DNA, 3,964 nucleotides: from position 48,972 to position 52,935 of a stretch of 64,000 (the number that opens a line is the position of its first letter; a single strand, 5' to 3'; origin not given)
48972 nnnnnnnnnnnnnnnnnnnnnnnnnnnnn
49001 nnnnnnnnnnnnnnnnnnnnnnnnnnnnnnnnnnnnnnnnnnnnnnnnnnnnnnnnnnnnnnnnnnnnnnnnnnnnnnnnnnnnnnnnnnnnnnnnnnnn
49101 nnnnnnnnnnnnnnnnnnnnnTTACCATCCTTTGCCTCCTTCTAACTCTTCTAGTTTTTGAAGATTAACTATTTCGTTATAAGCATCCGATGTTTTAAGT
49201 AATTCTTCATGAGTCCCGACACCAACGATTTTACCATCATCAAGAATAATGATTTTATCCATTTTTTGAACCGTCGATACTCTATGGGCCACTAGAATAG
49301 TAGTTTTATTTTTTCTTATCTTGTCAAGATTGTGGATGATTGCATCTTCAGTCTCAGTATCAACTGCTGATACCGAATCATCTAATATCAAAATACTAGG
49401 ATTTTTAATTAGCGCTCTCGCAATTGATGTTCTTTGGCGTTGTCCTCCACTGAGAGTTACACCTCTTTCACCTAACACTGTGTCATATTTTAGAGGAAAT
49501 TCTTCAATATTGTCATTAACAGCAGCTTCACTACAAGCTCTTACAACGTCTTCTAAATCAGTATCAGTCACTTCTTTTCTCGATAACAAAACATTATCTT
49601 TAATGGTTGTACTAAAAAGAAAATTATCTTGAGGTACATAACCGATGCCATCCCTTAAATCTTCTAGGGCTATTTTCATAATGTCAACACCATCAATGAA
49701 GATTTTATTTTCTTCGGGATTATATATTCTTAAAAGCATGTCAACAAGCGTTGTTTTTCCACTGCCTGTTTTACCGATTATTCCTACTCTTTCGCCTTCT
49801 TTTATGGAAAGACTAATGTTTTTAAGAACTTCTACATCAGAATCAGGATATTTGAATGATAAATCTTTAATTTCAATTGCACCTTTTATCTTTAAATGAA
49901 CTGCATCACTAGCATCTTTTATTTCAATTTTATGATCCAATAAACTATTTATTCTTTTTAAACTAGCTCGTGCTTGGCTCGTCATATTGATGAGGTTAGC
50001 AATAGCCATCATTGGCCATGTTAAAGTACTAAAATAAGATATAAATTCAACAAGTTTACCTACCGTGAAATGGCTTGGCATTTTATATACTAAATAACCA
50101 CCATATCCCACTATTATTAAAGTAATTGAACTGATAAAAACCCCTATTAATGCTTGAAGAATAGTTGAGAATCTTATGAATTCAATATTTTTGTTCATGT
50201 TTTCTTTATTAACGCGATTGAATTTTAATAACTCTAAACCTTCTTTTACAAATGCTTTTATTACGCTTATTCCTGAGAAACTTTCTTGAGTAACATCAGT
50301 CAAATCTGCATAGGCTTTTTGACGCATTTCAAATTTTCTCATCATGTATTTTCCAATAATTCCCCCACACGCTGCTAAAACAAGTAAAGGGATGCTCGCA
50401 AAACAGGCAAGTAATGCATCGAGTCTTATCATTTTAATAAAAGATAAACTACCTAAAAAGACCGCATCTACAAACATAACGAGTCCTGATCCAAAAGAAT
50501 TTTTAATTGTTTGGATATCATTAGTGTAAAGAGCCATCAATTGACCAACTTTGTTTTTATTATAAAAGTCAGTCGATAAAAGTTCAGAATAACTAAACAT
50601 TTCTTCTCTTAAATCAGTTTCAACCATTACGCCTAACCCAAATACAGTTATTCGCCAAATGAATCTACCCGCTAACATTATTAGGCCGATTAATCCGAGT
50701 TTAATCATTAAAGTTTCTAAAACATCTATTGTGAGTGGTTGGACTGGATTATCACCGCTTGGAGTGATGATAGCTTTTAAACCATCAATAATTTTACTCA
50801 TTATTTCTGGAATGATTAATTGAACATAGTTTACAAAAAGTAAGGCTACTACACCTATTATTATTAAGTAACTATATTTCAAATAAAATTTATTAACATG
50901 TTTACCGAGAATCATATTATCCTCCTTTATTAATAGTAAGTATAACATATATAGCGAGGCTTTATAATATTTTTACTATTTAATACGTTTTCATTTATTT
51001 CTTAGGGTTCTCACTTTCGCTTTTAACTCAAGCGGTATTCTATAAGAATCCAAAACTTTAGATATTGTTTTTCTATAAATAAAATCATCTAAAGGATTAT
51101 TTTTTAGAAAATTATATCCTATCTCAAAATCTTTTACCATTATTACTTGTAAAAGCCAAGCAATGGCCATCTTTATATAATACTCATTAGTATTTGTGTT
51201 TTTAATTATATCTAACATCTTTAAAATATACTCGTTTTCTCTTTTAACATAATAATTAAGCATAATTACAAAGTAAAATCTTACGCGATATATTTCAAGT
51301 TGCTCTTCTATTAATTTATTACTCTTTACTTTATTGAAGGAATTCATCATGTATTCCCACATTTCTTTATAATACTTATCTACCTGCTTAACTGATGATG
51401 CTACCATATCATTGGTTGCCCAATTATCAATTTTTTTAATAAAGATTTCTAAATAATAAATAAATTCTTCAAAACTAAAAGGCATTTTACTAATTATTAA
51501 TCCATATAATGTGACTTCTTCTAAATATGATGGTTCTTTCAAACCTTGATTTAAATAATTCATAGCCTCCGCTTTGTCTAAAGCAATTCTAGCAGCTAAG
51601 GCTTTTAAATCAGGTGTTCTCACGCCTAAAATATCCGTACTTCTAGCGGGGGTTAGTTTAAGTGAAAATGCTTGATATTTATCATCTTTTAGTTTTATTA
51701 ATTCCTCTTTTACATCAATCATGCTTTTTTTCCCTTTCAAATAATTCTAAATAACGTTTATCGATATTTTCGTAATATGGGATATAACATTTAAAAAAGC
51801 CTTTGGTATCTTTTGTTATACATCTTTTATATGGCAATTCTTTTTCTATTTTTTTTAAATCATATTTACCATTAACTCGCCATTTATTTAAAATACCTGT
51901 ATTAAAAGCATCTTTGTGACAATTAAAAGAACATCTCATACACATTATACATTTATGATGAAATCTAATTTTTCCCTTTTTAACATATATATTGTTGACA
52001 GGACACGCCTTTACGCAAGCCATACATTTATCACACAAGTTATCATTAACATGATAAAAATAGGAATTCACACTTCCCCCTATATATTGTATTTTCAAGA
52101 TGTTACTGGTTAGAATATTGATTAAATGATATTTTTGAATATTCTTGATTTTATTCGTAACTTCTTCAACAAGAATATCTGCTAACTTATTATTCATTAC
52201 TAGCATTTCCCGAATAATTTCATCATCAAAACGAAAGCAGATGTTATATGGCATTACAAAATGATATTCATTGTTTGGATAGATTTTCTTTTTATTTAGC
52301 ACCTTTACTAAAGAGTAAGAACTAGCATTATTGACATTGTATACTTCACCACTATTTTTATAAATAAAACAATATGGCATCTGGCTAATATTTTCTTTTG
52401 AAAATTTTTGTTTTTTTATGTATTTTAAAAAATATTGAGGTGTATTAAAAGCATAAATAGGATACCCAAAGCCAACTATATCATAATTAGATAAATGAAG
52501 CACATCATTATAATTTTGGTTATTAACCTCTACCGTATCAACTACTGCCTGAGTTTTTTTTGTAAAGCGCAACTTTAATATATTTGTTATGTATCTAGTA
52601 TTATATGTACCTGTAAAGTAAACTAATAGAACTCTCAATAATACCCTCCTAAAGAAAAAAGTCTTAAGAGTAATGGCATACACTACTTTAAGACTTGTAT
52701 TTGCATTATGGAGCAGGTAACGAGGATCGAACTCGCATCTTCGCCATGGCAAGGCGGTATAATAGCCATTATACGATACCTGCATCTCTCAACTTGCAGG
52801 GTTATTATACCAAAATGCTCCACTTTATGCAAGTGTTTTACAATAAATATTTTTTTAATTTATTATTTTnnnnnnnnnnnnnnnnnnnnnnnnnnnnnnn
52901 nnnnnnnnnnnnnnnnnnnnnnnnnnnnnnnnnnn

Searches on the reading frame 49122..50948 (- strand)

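Call 8: search_protein_families(library=pfam, proteins=[window:49122-50948:-], max_evalue=0.001)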
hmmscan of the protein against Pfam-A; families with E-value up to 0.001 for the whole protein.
window:49122-50948:- (608 aa): 4 families
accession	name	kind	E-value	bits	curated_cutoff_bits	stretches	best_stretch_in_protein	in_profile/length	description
PF00005.33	ABC_tran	-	2.6e-33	116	25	1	375-525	1-135/137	ABC transporter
PF00664.28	ABC_membrane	-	1.9e-30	106.9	28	1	29-313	1-274/274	ABC transporter transmembrane region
PF02463.25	SMC_N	-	2.3e-05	24.4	40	1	408-567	103-209/220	RecF/RecN/SMC N terminal domain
PF13555.12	AAA_29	-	0.00017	21.7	27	0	383-413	20-50/61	P-loop containing region of AAA domain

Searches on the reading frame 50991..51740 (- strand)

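Call 8: search_protein_families(library=pfam, proteins=[window:50991-51740:-], max_evalue=0.001)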
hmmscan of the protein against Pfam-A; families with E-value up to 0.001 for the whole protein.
window:50991-51740:- (249 aa): 1 family
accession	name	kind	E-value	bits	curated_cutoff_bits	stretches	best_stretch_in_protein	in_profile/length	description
PF08713.17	DNA_alkylation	-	2.9e-08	34.1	21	1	11-218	2-202/213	DNA alkylation repair enzyme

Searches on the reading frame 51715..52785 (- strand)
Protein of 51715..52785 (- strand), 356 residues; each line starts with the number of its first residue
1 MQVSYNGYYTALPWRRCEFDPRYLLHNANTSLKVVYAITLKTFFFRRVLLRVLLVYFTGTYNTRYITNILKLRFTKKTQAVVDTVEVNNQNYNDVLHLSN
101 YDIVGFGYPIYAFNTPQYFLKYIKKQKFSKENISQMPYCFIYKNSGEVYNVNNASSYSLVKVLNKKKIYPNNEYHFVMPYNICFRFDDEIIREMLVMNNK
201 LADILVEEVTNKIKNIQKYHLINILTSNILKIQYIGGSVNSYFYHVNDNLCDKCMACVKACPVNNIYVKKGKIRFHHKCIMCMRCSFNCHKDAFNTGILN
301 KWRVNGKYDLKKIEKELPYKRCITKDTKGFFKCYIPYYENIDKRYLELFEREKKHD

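Call 8: search_protein_families(library=pfam, proteins=[window:51715-52785:-], max_evalue=0.001)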
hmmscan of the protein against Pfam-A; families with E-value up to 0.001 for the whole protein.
window:51715-52785:- (356 aa): 9 families
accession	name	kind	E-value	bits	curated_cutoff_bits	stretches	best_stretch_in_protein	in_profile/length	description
PF12837.12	Fer4_6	-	2.9e-07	30.5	25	1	245-265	3-23/24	4Fe-4S binding domain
PF00037.32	Fer4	-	6.4e-07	29.4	21.1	1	245-266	2-23/24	4Fe-4S binding domain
PF14697.11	Fer4_21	-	3.8e-05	24.2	35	0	243-265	33-56/59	4Fe-4S dicluster domain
PF13187.11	Fer4_9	-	6.4e-05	23.3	27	1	251-293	2-51/52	4Fe-4S dicluster domain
PF12724.12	Flavodoxin_5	-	0.00013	22.8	27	1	53-142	1-82/145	Flavodoxin domain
PF12838.12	Fer4_7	-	0.00014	22.7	27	0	251-293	2-52/52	4Fe-4S dicluster domain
PF12798.12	Fer4_3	-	0.00023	22.2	27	0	251-264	1-14/15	4Fe-4S binding domain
PF13484.11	Fer4_16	-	0.00024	22.3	30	0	251-269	2-20/66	4Fe-4S double cluster binding domain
PF13237.11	Fer4_10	-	0.00043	20.6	25.5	1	247-289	5-52/53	4Fe-4S dicluster domain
